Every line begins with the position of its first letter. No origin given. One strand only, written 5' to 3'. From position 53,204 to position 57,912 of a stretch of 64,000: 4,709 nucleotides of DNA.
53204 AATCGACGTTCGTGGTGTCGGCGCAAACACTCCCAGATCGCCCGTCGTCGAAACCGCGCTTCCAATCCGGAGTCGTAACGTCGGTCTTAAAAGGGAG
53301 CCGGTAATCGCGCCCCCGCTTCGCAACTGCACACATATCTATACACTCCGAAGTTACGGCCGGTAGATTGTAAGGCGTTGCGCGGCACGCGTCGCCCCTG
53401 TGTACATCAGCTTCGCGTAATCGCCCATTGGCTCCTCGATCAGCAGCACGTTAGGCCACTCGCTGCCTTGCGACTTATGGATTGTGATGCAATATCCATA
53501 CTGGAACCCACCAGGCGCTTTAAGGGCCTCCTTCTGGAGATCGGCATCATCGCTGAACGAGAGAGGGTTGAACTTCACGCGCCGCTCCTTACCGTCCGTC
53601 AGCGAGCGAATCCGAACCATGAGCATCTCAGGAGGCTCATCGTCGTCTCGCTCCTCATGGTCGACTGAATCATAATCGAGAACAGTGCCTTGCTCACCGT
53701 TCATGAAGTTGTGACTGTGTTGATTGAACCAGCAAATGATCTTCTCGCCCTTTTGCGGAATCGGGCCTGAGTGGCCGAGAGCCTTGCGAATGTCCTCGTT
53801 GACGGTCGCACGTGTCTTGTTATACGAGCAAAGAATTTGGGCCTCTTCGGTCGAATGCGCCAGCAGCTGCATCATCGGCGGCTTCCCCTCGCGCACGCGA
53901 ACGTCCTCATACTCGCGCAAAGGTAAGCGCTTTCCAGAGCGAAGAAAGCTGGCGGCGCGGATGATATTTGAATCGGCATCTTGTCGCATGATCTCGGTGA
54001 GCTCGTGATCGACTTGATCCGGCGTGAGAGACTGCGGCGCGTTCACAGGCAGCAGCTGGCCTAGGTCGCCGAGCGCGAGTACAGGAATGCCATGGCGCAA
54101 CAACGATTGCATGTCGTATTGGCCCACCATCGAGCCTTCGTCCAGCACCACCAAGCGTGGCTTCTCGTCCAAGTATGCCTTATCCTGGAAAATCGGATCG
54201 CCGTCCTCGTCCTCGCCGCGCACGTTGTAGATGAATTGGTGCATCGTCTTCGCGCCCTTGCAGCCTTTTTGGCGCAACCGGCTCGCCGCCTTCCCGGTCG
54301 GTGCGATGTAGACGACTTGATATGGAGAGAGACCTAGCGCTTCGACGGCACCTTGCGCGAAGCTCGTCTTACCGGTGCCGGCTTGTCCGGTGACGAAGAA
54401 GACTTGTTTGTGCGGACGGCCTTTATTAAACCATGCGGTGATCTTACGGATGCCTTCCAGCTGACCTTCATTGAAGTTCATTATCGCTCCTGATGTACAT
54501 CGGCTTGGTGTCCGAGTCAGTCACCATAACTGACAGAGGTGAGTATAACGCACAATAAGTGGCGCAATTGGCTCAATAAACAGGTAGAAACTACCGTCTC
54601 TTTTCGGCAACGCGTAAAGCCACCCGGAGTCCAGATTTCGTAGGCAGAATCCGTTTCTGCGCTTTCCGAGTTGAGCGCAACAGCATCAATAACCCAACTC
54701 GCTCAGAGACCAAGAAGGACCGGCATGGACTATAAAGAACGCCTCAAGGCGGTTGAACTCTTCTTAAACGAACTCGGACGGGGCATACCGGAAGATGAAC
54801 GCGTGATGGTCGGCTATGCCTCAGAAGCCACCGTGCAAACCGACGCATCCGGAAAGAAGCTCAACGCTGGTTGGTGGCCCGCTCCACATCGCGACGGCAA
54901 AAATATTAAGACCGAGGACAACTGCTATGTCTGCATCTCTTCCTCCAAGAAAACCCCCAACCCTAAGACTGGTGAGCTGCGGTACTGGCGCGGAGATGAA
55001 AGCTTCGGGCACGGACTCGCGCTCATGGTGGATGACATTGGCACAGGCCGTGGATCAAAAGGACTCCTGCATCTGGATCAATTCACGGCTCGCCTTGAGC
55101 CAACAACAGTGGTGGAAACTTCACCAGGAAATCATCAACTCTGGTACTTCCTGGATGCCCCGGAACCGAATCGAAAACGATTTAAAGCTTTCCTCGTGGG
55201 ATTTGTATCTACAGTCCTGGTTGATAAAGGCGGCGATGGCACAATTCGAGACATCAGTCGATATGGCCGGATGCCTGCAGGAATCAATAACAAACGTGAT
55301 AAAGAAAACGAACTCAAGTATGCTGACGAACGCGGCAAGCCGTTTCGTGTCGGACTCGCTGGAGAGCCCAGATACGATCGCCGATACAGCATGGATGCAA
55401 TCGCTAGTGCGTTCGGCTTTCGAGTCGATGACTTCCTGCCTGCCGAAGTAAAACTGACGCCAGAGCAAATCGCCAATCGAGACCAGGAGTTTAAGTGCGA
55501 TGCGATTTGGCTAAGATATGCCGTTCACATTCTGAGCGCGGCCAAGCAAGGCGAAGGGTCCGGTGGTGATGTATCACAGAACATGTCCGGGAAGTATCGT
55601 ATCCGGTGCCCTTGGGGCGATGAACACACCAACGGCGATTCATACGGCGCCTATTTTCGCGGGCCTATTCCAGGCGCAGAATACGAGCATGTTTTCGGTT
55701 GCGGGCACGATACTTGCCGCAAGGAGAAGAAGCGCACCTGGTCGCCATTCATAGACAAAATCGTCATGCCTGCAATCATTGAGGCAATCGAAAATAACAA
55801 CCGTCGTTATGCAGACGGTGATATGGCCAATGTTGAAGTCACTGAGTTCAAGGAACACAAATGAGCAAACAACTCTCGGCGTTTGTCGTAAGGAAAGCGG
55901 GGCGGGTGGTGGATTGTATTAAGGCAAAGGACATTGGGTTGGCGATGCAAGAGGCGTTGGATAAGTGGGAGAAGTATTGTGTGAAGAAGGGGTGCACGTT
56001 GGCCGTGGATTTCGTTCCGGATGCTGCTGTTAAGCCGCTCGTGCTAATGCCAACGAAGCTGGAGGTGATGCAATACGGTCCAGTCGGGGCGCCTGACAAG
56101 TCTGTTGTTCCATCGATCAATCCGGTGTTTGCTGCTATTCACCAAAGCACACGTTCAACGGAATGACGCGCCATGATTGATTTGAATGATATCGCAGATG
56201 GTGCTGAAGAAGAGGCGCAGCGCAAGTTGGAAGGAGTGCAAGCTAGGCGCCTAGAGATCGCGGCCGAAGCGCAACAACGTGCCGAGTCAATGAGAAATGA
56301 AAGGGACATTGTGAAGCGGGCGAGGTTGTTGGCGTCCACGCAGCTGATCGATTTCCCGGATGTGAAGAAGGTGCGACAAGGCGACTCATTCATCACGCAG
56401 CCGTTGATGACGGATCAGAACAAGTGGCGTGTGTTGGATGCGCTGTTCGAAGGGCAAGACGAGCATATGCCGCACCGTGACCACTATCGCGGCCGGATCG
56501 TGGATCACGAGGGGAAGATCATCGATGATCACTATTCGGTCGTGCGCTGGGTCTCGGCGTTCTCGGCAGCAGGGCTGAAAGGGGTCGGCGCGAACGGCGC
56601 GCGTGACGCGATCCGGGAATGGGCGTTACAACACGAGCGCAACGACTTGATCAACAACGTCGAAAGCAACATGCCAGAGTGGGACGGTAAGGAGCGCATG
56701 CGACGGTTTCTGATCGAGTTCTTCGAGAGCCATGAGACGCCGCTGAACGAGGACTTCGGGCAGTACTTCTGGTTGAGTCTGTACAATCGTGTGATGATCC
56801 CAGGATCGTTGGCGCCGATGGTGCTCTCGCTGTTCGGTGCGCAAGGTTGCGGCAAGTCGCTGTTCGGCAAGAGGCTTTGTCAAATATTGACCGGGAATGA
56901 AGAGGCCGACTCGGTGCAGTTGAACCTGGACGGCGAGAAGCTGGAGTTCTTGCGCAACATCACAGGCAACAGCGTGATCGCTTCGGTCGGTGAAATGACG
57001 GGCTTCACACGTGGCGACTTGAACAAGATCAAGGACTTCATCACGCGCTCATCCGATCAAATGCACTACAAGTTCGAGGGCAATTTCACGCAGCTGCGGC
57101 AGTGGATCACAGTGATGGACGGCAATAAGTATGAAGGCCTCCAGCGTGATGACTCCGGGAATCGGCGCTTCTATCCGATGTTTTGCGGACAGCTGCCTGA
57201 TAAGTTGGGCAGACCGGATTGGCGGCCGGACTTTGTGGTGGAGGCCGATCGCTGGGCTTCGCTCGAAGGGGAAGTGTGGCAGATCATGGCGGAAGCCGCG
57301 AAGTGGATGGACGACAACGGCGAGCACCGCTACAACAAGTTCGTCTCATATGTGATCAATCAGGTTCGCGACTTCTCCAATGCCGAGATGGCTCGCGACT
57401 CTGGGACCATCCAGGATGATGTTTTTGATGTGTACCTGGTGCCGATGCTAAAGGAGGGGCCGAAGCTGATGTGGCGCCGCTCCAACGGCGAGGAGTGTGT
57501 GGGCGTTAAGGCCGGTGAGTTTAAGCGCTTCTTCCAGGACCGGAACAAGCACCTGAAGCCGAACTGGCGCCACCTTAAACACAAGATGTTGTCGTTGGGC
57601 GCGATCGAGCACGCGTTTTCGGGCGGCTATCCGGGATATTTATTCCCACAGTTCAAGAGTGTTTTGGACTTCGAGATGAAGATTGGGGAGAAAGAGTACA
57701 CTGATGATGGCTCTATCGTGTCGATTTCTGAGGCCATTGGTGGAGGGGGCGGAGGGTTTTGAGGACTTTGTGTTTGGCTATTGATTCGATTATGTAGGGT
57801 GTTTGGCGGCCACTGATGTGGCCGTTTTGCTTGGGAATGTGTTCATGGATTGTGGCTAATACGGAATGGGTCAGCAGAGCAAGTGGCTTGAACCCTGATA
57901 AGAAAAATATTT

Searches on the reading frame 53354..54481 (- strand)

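Call 13: search_protein_families(library=phrogs, proteins=[window:53354-54481:-])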
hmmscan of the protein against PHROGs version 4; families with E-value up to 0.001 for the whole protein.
window:53354-54481:- (375 aa): 4 families
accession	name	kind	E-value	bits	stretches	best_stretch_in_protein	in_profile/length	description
phrog_325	-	DNA, RNA and nucleotide metabolism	1e-90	306.4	1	1-374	469-868/986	Dda-like helicase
phrog_4412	-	DNA, RNA and nucleotide metabolism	1.1e-31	110.9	2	24-189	344-510/743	exonuclease V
phrog_1967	-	DNA, RNA and nucleotide metabolism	8.9e-09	35.5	1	326-374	602-668/776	DNA helicase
phrog_168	-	DNA, RNA and nucleotide metabolism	4.3e-05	24.4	1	26-132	44-124/314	clamp loader of DNA polymerase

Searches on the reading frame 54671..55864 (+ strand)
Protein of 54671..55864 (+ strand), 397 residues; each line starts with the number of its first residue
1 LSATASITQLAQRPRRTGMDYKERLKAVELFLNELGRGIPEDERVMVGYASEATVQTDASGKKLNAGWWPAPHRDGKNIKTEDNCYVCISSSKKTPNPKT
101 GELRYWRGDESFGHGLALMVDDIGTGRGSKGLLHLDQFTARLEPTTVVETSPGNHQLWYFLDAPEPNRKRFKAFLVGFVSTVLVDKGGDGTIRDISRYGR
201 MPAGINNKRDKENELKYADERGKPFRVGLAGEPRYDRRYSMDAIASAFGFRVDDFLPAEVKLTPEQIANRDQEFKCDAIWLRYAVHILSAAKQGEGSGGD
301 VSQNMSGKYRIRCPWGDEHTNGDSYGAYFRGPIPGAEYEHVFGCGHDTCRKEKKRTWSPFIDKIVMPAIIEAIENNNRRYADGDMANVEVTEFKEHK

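Call 13: search_protein_families(library=phrogs, proteins=[window:54671-55864:+])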
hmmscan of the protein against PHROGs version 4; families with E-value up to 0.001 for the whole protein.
window:54671-55864:+ (397 aa): 2 families
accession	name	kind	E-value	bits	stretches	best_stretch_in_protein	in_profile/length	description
phrog_4861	-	DNA, RNA and nucleotide metabolism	7.7e-167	556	1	20-380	3-354/358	DNA primase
phrog_3123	-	unknown function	6.4e-05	22.7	1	136-224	99-184/583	-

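Call 70: search_protein_families(library=pfam, proteins=[window:54671-55864:+], max_evalue=0.01)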
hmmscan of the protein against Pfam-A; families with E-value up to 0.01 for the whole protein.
window:54671-55864:+ (397 aa): 1 family
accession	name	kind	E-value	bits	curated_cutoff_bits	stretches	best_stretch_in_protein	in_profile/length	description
PF16793.10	RepB_primase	-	1.9e-30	106.5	24.3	1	58-241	5-172/186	RepB DNA-primase N-terminal domain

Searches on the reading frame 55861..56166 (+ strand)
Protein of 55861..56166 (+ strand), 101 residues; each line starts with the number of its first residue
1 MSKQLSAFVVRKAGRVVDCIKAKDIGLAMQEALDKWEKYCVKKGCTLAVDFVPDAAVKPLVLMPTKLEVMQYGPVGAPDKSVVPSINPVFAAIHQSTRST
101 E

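Call 70: search_protein_families(library=pfam, proteins=[window:55861-56166:+], max_evalue=0.01)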
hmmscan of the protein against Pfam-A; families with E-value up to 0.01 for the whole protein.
window:55861-56166:+ (101 aa): 1 family
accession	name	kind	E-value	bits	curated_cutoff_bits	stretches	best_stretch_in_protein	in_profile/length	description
PF01140.25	Gag_MA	-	0.0056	17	30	1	34-83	32-79/113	Matrix protein (MA), p15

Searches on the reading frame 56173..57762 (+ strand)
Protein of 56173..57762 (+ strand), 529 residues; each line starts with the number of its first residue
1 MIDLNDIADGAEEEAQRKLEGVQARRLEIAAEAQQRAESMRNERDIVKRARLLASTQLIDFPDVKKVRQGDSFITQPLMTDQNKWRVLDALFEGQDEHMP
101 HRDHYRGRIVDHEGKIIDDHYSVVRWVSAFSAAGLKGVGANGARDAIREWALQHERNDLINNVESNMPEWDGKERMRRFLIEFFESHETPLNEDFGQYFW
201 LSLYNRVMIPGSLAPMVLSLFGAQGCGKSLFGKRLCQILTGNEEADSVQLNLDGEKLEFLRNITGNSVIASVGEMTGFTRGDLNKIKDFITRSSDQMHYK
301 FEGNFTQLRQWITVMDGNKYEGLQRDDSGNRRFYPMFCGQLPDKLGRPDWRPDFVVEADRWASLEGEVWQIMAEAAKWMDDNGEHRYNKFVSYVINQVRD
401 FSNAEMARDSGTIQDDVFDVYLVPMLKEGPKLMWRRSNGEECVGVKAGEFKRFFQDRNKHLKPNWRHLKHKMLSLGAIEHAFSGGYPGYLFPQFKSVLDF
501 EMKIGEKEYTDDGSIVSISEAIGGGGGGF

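Call 13: search_protein_families(library=phrogs, proteins=[window:56173-57762:+])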
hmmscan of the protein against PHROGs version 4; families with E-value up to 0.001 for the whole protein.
window:56173-57762:+ (529 aa): 6 families
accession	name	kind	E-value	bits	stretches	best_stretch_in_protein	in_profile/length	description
phrog_4630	-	DNA, RNA and nucleotide metabolism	8.5e-157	524.3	1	6-496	23-526/581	DNA primase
phrog_256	-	DNA, RNA and nucleotide metabolism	6.6e-33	115.2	1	133-388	444-673/798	DNA helicase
phrog_16593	-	DNA, RNA and nucleotide metabolism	3.7e-27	96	1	113-420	458-741/823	DNA primase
phrog_1313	-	DNA, RNA and nucleotide metabolism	1.3e-23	84.8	1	144-380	225-441/568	DNA helicase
phrog_15962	-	DNA, RNA and nucleotide metabolism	2.2e-10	40.4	1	168-410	500-742/835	DNA primase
phrog_2249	-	DNA, RNA and nucleotide metabolism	8.2e-10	39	1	175-431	481-744/802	DNA primase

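Call 70: search_protein_families(library=pfam, proteins=[window:56173-57762:+], max_evalue=0.01)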
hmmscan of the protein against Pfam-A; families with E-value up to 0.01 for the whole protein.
window:56173-57762:+ (529 aa): 2 families
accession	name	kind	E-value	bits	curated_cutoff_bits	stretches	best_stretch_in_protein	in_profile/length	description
PF05272.17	VapE-like_dom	-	1.6e-26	93.5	25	1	169-348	5-168/217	Virulence-associated protein E-like domain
PF19263.5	DUF5906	-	0.0002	22.4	27.6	1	220-332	1-114/114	Family of unknown function (DUF5906)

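Call 84: search_solved_structures(query=window:56173-57762:+, max_evalue=1)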
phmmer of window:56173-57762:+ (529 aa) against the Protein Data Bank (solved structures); distinct sequences matched with E-value up to 1: 1.
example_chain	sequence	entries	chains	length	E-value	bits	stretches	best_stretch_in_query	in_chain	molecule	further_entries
7pds_A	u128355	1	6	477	2.6e-10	42.6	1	150-338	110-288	Similar to D. nodosus vapE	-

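Call 93: find_homologous_proteins(query=window:56173-57762:+, region=330-529, max_evalue=0.00001)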
Query window:56173-57762:+, residues 330-529 (200 aa): 44 proteins with E <= 0.00001 among 424 candidates. Only proteins of 290 to 926 residues were searched: fused or split forms outside these lengths cannot appear, so this answer is no evidence that the protein stands alone or is whole; lengths 'longer' or 'shorter' looks for them.
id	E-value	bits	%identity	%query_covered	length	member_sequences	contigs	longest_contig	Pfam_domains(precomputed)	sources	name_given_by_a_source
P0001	1.4e-135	468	100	100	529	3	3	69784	PF05272.18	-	-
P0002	1.8e-87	310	67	98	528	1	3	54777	PF05272.18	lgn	-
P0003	1.2e-81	291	62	100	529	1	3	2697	PF05272.18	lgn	-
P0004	1.4e-80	288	65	98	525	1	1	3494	PF19263.6,PF05272.18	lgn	-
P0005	1.9e-80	287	66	92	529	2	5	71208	PF05272.18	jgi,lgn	jgi:hypothetical protein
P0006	3.1e-79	283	64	93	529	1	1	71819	PF05272.18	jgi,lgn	jgi:energy-coupling factor transporter ATP-binding protein EcfA2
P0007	1.6e-78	281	61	100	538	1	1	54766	PF05272.18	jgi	jgi:predicted P-loop ATPase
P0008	4.0e-78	280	60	100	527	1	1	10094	PF05272.18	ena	-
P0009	3.7e-75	270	60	99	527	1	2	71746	PF05272.18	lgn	-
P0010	3.5e-74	267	58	99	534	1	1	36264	PF05272.18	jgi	jgi:hypothetical protein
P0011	1.7e-67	245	54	99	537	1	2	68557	PF05272.18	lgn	-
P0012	3.2e-67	244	54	96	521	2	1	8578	PF05272.18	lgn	-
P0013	1.2e-66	242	56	92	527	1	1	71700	PF05272.18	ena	-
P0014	2.8e-60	221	51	100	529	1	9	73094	PF05272.18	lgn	-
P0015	3.7e-56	208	52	98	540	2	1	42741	PF05272.18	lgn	-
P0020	1.7e-48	183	48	100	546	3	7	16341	PF05272.18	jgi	jgi:hypothetical protein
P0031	1.6e-24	105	39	94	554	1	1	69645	PF05272.18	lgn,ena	-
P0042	4.7e-14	70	30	100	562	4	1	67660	PF05272.18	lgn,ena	-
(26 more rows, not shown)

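Call 102: predict_structure(alignment_id=A3)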
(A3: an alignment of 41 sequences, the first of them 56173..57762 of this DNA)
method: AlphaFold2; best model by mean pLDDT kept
length: 529 residues; sequences in the alignment: 41
mean_pLDDT: 85.7   pTM: 0.78
mean pLDDT of the five models: 85.7, 85.5, 85.4, 84.5, 84.3
residues with pLDDT >= 90: 309; 70-90: 158; 50-70: 32; < 50: 30
segments of 3 or more residues with pLDDT < 50: 1-5, 508-529
pLDDT, mean of each block of 10 residues (from residue 1): 50 75 82 87 93 91 90 89 95 90 94 91 94 93 93 94 97 98 95 97 97 94 93 97 93 80 93 67 79 89 90 88 54 88 80 95 97 98 97 92 75 72 90 90 93 90 84 86 89 90 64 31 30
secondary structure, 60 per line:
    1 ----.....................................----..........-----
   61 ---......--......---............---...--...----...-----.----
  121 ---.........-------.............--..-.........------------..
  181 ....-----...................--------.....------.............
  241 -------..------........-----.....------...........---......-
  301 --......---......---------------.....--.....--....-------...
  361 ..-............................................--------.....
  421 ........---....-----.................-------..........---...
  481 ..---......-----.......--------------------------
elements in order: H5-41 H46-55 E64-69 E72-77 H81-92 E101-103 E108-110 H124-132 H140-152 H158-166 H179-184 H190-208 E217-221 H228-240 H256-263 E269-273 H280-290 E294-299 E303-308 E312-317 E333-337 E340-344 E347-350 H358-362 H364-407 H416-428 E432-435 E441-446 H447-457 H465-474 E478-482 E486-491 H497-503

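Call 104: fold_search(model_id=the predicted structure, library=pdb)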
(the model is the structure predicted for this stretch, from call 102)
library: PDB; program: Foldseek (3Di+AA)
matches with E <= 10: 500; with E <= 0.001: 160
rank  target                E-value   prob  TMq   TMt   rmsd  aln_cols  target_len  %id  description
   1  7pds_D                2.4e-16  1.00  0.51  0.58   7.1       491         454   17  The structure of PriRep1 with dsDNA (released 2022-07-13)
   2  7pds_B                3.7e-16  1.00  0.52  0.60   7.1       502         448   17  The structure of PriRep1 with dsDNA (released 2022-07-13)
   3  7pds_C                4.1e-16  1.00  0.52  0.60   7.3       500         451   17  The structure of PriRep1 with dsDNA (released 2022-07-13)
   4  7pds_E                4.3e-16  1.00  0.50  0.57   8.0       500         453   16  The structure of PriRep1 with dsDNA (released 2022-07-13)
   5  7pds_F                1.8e-15  1.00  0.54  0.62   6.8       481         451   16  The structure of PriRep1 with dsDNA (released 2022-07-13)
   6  7pds_A                1.3e-14  1.00  0.53  0.60   7.1       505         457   16  The structure of PriRep1 with dsDNA (released 2022-07-13)
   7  9ivf_C                1.8e-07  1.00  0.34  0.29  16.6       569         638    9  Structure of Full-Length AsfvPrimPol with polyT DNA (released 2025-12-24)
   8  9ivf_A                2.9e-07  1.00  0.34  0.30  16.4       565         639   10  Structure of Full-Length AsfvPrimPol with polyT DNA (released 2025-12-24)
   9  8iqi_C                4.3e-07  1.00  0.35  0.23  15.9       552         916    9  Structure of Full-Length AsfvPrimPol in Complex-Form (released 2023-07-26)
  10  8iqi_B                5.1e-07  1.00  0.35  0.23  16.1       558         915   10  Structure of Full-Length AsfvPrimPol in Complex-Form (released 2023-07-26)
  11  6k9c_A                1.0e-06  1.00  0.32  0.39   9.8       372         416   14  The apo structure of NrS-1 C terminal region (305-718) (released 2020-04-08)
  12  6k9c_B                1.0e-06  1.00  0.33  0.40   9.3       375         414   13  The apo structure of NrS-1 C terminal region (305-718) (released 2020-04-08)
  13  9ivf_B                1.1e-06  1.00  0.34  0.30  15.5       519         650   10  Structure of Full-Length AsfvPrimPol with polyT DNA (released 2025-12-24)
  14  9ivf_F                1.1e-06  1.00  0.32  0.29  16.3       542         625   10  Structure of Full-Length AsfvPrimPol with polyT DNA (released 2025-12-24)
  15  8iqi_A                1.9e-06  1.00  0.33  0.22  16.8       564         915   10  Structure of Full-Length AsfvPrimPol in Complex-Form (released 2023-07-26)
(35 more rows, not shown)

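Call 115: find_encoding_contigs(protein=P0020, flank=1500, max_places=1)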
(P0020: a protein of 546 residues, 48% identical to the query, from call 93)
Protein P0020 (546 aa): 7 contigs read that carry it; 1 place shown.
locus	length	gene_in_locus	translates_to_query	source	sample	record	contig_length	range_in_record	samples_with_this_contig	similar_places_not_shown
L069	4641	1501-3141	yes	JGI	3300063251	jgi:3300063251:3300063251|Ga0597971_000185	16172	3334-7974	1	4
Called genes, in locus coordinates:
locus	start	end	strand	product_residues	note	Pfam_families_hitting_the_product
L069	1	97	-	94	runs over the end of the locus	-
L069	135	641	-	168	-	-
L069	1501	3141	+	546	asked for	PF05272:VapE-like_dom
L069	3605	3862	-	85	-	-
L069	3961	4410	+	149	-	-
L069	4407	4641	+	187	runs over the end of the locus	-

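Call 116: find_encoding_contigs(protein=P0031, flank=1500, max_places=1)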
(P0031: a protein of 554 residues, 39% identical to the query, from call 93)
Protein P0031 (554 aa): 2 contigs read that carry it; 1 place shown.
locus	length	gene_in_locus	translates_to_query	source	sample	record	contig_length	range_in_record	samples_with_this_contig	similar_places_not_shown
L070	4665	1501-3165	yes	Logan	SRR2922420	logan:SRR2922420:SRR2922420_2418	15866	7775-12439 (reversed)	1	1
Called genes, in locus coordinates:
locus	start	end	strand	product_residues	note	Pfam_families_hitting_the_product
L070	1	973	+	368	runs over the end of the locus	PF16793:RepB_primase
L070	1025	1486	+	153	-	-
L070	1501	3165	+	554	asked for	PF05272:VapE-like_dom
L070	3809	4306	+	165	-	-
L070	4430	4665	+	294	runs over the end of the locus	-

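Call 117: find_encoding_contigs(protein=P0042, flank=1500, max_places=1)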
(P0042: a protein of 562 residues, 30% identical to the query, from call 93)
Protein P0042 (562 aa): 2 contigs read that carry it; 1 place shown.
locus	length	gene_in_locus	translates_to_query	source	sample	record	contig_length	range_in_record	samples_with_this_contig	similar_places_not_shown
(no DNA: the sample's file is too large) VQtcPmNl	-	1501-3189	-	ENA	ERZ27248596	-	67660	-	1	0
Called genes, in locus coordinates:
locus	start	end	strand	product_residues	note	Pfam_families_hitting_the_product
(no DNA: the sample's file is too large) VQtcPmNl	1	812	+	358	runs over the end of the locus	PF16793:RepB_primase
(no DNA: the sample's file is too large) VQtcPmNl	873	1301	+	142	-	-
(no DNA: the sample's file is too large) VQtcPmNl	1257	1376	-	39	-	-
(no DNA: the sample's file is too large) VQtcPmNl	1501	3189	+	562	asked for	PF05272:VapE-like_dom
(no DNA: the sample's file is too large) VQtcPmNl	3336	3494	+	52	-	-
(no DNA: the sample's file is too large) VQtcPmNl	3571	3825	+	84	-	-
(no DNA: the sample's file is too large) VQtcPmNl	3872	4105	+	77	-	-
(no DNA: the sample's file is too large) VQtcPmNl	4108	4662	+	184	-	-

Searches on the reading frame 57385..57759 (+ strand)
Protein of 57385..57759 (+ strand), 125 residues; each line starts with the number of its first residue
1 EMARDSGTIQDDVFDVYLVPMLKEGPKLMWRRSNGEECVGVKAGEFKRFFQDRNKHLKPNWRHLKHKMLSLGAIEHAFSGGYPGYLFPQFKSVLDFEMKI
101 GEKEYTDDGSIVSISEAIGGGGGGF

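Call 119: predict_structure(alignment_id=A4)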
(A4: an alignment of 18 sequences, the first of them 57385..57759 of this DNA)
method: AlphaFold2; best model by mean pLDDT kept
length: 125 residues; sequences in the alignment: 18
mean_pLDDT: 74.5   pTM: 0.63
mean pLDDT of the five models: 74.5, 74.4, 74.4, 74.0, 73.9
residues with pLDDT >= 90: 18; 70-90: 72; 50-70: 6; < 50: 29
segments of 3 or more residues with pLDDT < 50: 1-9, 106-125
pLDDT, mean of each block of 10 residues (from residue 1): 43 79 89 88 90 84 86 88 90 86 51 39 38
secondary structure, 60 per line:
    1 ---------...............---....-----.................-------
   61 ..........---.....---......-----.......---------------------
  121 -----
elements in order: H10-24 E28-31 E37-42 H43-53 H61-70 E74-78 E82-87 H93-99

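Call 121: fold_search(model_id=the predicted structure, library=pdb)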
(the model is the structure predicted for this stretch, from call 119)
No match with E <= 0.001 here; weaker rows may still be real.
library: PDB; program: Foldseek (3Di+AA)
matches with E <= 10: 500; with E <= 0.001: 0
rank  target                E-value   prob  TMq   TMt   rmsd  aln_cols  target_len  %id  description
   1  5jlt_A                1.9e-01  0.23  0.26  0.28  16.0       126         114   11  The crystal structure of the bacteriophage T4 MotA C-terminal domain in complex with dsDNA reveals a novel protein-DNA (released 2017-05-03)
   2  2dch                  2.1e-01  0.16  0.23  0.17   9.6       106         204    8  Crystal structure of archaeal intron-encoded homing endonuclease I-Tsp061I (released 2006-07-06)
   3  5jlt_D                3.7e-01  0.15  0.25  0.28  12.5       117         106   11  The crystal structure of the bacteriophage T4 MotA C-terminal domain in complex with dsDNA reveals a novel protein-DNA (released 2017-05-03)
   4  7t27                  3.7e-01  0.35  0.23  0.21   7.8        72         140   11  Structure of phage FBB1 anti-CBASS nuclease Acb1-3'3'-cGAMP complex in post reaction state (released 2022-04-20)
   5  2wtu_B                3.9e-01  0.23  0.23  0.06   7.9        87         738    9  Crystal structure of Escherichia coli MutS in complex with a 16 basepair oligo containing an A.A mismatch. (released 2010-02-09)
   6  5d5x_E                3.9e-01  0.47  0.40  0.47   5.5       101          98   18  Crystal structure of Chaetomium thermophilum Skn7 with SSRE DNA (released 2015-12-30)
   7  7npa_N                3.9e-01  0.33  0.27  0.07   5.1        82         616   11  Crystal structure of the Coenzyme F420-dependent sulfite reductase from Methanothermococcus thermolithotrophicus at 1. (released 2022-03-23)
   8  6i5x_A                4.1e-01  0.06  0.17  0.12  15.5       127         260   14  Crystal structure of Aspergillus fumigatus phosphomannomutase (released 2019-11-27)
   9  9dd0_B                4.1e-01  0.21  0.26  0.26   9.0        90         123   10  Designed allosteric facilitated dissociation switch AS1 in complex state TH with methylated lysines, crystal #2 (released 2025-08-20)
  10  7npa_D                4.4e-01  0.30  0.27  0.07   5.1        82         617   11  Crystal structure of the Coenzyme F420-dependent sulfite reductase from Methanothermococcus thermolithotrophicus at 1. (released 2022-03-23)
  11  7ai6_B                4.7e-01  0.16  0.24  0.05  11.1        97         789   11  MutS in mismatch bound state (released 2021-03-31)
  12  7ai7_A                4.7e-01  0.18  0.25  0.06  11.3        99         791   11  MutS in Intermediate state (released 2021-03-31)
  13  6a6i_A                5.0e-01  0.33  0.31  0.38   7.7        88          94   14  Crystal structure of the winged-helix domain of Cockayne syndrome group B protein in complex with ubiquitin (released 2019-02-13)
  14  9sfa_A                5.0e-01  0.54  0.43  0.19   4.7        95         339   17  Cyclic nucleotide binding transcription factor Bd2879 - apo form (released 2025-10-22)
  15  2dqr_B                5.3e-01  0.33  0.36  0.38   5.8       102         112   16  Crystal structure of the replication terminator protein mutant RTP.E39K.R42Q (released 2007-05-29)
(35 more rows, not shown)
